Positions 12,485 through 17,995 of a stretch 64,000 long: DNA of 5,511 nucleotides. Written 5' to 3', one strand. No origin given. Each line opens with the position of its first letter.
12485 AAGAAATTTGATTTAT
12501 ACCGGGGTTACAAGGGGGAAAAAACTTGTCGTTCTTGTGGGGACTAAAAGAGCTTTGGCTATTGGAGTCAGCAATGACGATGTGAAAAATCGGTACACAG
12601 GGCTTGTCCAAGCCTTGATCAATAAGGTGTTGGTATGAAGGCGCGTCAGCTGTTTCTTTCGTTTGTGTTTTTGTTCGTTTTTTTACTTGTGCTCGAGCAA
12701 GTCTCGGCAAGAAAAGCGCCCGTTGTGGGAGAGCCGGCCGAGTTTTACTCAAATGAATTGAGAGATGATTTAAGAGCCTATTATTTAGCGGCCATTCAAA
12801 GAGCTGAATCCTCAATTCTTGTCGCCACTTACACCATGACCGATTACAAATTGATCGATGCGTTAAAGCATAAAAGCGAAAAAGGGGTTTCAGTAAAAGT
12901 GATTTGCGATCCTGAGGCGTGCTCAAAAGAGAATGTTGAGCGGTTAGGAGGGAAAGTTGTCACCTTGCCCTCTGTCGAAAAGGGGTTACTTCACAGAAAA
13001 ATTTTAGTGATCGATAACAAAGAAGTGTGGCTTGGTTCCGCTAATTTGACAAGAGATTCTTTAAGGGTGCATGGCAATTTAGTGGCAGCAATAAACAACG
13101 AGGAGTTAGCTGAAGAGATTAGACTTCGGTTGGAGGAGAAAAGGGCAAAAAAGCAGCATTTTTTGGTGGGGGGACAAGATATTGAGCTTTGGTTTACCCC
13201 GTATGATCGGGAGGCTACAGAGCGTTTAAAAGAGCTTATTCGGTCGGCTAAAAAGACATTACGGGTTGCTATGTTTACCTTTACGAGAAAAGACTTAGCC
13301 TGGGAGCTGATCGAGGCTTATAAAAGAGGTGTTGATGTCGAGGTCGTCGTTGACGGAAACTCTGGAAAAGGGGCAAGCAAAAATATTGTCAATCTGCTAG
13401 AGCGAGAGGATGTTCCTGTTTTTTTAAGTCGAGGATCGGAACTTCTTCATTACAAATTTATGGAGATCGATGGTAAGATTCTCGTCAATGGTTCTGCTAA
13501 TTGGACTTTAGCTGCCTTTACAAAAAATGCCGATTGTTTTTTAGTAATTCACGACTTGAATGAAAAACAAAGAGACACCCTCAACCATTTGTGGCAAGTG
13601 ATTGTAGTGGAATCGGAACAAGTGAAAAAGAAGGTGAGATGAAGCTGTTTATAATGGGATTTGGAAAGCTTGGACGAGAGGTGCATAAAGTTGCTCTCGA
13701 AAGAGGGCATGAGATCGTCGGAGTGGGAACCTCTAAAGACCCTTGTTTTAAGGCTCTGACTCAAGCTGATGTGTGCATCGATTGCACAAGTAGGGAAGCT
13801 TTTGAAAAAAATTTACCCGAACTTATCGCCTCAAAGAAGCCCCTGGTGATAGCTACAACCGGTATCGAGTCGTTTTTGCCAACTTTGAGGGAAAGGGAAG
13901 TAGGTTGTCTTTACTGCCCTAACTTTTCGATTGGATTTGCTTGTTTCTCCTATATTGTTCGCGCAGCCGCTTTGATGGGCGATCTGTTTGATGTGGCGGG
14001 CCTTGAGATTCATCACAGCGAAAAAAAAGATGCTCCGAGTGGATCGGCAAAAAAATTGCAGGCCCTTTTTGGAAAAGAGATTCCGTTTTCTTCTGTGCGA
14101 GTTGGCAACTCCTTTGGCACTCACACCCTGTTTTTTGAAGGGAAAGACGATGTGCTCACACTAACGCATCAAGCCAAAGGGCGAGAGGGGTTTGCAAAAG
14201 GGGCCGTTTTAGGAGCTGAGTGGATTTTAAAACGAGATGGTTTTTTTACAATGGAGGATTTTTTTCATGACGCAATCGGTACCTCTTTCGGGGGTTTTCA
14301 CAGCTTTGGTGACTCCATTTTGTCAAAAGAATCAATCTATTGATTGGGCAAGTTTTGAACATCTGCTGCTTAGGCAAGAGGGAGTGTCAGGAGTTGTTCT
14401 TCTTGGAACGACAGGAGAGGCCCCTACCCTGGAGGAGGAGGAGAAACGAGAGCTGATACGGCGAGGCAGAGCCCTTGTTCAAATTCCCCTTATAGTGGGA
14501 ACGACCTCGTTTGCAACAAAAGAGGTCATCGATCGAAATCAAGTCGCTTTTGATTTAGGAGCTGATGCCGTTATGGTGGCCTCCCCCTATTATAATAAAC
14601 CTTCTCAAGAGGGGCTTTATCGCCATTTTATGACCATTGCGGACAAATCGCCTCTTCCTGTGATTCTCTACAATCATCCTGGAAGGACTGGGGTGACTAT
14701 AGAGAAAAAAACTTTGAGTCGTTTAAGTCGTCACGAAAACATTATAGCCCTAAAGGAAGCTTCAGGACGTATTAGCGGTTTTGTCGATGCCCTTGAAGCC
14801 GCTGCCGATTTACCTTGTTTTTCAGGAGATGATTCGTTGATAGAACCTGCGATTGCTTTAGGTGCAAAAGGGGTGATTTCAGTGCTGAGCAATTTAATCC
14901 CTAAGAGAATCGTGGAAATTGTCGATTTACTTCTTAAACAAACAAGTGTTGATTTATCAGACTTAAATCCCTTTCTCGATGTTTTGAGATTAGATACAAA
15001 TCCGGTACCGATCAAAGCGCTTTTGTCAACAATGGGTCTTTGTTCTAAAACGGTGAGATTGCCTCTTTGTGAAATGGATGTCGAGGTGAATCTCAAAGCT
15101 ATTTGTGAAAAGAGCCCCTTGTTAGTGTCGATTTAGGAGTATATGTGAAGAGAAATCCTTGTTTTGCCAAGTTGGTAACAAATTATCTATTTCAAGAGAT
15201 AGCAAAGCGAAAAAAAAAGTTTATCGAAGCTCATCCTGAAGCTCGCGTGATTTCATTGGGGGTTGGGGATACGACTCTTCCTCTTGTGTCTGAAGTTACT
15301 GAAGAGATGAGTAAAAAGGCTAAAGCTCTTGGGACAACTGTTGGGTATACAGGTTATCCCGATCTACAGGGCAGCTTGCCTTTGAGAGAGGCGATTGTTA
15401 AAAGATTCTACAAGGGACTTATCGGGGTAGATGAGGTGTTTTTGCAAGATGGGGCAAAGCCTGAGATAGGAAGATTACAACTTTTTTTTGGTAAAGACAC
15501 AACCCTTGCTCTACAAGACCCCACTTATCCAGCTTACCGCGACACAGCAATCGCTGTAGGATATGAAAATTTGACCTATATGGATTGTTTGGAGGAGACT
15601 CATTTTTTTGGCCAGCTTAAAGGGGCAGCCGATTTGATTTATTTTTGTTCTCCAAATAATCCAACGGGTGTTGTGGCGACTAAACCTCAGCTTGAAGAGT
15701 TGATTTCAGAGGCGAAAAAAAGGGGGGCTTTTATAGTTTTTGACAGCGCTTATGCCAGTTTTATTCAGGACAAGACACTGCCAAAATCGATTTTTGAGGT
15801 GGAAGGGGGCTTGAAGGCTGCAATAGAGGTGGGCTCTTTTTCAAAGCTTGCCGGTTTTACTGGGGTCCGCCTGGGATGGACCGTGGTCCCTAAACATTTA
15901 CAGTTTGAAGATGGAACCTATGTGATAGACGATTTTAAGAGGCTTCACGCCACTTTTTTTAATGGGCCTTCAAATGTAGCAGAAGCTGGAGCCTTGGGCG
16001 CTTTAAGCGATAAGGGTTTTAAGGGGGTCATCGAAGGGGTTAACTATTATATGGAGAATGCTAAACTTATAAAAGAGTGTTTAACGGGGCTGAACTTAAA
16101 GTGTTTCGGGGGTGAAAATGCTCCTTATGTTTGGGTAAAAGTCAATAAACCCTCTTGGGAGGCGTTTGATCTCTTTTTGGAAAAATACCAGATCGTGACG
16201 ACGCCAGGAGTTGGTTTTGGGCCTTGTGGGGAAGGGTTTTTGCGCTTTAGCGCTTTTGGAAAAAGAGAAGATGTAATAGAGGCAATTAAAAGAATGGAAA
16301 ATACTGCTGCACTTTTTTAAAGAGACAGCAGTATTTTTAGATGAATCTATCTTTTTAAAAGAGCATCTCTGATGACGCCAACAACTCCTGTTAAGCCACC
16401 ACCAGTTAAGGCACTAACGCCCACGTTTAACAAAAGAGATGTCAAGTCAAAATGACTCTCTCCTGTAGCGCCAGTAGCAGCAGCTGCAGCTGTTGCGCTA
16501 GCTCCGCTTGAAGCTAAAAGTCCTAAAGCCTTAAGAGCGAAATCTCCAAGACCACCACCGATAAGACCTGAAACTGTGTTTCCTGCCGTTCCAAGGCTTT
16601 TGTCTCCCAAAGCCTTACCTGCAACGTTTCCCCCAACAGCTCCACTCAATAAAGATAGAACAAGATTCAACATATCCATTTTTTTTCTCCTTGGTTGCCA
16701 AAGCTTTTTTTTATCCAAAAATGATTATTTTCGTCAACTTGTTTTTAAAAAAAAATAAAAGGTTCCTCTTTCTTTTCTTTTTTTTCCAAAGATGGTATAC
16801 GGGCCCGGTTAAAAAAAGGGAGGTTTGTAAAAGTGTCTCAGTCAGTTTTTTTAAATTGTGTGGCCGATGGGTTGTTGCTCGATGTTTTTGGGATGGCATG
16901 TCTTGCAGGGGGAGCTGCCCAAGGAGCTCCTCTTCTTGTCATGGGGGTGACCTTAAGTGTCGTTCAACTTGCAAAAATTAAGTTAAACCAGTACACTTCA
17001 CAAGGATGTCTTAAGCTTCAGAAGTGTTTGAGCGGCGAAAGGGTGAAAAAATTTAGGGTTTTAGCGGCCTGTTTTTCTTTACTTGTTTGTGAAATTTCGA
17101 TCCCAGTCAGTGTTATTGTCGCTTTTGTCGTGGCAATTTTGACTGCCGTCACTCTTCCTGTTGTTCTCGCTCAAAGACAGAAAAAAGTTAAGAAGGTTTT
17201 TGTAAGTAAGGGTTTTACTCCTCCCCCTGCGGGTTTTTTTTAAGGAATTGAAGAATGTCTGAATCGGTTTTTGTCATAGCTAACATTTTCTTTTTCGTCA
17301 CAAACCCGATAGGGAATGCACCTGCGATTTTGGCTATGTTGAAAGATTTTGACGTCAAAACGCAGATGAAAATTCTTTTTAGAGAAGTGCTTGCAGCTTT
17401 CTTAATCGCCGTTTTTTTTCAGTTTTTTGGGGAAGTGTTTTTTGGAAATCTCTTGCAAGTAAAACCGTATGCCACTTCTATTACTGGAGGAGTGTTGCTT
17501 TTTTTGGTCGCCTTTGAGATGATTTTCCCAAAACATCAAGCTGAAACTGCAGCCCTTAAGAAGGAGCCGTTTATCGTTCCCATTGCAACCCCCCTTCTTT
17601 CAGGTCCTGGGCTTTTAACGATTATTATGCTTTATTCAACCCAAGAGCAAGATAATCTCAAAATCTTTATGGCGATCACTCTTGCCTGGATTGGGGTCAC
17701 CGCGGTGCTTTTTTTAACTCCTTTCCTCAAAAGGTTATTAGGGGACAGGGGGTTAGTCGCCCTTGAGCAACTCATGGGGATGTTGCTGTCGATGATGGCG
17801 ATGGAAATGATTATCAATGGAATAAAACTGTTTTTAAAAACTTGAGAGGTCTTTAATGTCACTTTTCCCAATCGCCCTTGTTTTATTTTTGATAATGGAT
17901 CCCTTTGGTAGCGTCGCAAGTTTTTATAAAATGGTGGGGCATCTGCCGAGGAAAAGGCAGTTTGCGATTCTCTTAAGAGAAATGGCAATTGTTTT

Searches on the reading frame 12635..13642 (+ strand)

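Call 84: search_protein_families(library=pfam, proteins=[window:12635-13642:+], max_evalue=0.001)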
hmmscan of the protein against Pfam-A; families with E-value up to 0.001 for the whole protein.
window:12635-13642:+ (335 aa): 5 families
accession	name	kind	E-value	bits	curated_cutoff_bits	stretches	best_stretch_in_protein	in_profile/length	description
PF13091.12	PLDc_2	-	2.5e-47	160.5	27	2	198-309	1-119/132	PLD-like domain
PF13090.12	PP_kinase_C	-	1.3e-11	44.7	25.8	1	53-167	23-140/172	Polyphosphate kinase C-terminal domain 2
PF00614.28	PLDc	-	2e-11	43.8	21.9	1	117-141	3-27/28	Phospholipase D Active site motif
PF07894.18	SACK1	-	4.3e-10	40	21.4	1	173-243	102-176/274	Scaffolding anchor of CK1 domain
PF11495.14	Regulator_TrmB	-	8.6e-08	32.2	22.2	1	185-245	2-62/233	Archaeal transcriptional regulator TrmB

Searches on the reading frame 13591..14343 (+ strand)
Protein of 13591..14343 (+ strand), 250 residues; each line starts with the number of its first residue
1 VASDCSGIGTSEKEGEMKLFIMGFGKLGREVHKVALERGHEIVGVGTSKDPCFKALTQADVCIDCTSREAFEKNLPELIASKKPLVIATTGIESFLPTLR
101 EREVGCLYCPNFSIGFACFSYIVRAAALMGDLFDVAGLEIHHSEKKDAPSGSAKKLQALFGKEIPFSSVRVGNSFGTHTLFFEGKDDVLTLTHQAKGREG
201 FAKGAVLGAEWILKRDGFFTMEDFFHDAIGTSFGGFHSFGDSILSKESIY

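Call 85: search_protein_families(library=pfam, proteins=[window:13591-14343:+], max_evalue=0.001)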
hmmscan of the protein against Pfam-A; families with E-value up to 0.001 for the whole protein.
window:13591-14343:+ (250 aa): 2 families
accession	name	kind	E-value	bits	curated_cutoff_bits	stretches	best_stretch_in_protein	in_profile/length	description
PF05173.19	DapB_C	-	4.3e-28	98.2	27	1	120-224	7-120/121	Dihydrodipicolinate reductase, C-terminus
PF01113.26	DapB_N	-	8.3e-12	45.7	25.6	1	17-112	1-124/124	Dihydrodipicolinate reductase, N-terminus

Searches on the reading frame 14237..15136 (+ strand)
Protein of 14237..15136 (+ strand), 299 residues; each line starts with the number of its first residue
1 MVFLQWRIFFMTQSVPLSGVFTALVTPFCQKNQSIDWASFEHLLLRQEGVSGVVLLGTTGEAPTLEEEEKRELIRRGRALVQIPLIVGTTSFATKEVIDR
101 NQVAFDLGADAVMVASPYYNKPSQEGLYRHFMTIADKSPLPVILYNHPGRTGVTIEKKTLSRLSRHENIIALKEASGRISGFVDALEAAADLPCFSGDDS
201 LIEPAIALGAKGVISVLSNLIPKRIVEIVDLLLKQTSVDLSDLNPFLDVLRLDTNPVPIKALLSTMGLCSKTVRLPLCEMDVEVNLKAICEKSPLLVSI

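Call 85: search_protein_families(library=pfam, proteins=[window:14237-15136:+], max_evalue=0.001)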
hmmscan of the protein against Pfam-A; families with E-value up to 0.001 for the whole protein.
window:14237-15136:+ (299 aa): 1 family
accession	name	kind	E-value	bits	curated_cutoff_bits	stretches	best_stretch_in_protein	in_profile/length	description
PF00701.28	DHDPS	-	1.2e-63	215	22.1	1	17-284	2-278/289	Dihydrodipicolinate synthetase family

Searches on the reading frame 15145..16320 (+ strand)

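Call 85: search_protein_families(library=pfam, proteins=[window:15145-16320:+], max_evalue=0.001)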
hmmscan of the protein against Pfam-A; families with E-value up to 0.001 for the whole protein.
window:15145-16320:+ (391 aa): 2 families
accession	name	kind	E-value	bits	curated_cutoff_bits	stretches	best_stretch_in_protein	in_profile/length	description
PF00155.27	Aminotran_1_2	-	1.6e-39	136.5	19.7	1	34-383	2-360/361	Aminotransferase class I and II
PF04864.19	Alliinase_C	-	7.9e-05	22.2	22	0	126-248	104-208/363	Allinase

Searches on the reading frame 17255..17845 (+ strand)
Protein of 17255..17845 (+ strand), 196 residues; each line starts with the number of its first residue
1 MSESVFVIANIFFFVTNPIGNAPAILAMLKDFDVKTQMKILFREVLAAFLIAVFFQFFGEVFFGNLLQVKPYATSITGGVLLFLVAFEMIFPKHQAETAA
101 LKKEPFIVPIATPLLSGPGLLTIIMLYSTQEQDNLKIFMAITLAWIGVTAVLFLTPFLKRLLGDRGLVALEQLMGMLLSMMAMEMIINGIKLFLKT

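Call 85: search_protein_families(library=pfam, proteins=[window:17255-17845:+], max_evalue=0.001)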
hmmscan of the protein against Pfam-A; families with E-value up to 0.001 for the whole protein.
window:17255-17845:+ (196 aa): 1 family
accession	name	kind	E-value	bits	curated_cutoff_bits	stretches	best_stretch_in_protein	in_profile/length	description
PF01914.23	MarC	-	6.5e-43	147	23.9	1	6-192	5-201/203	MarC family integral membrane protein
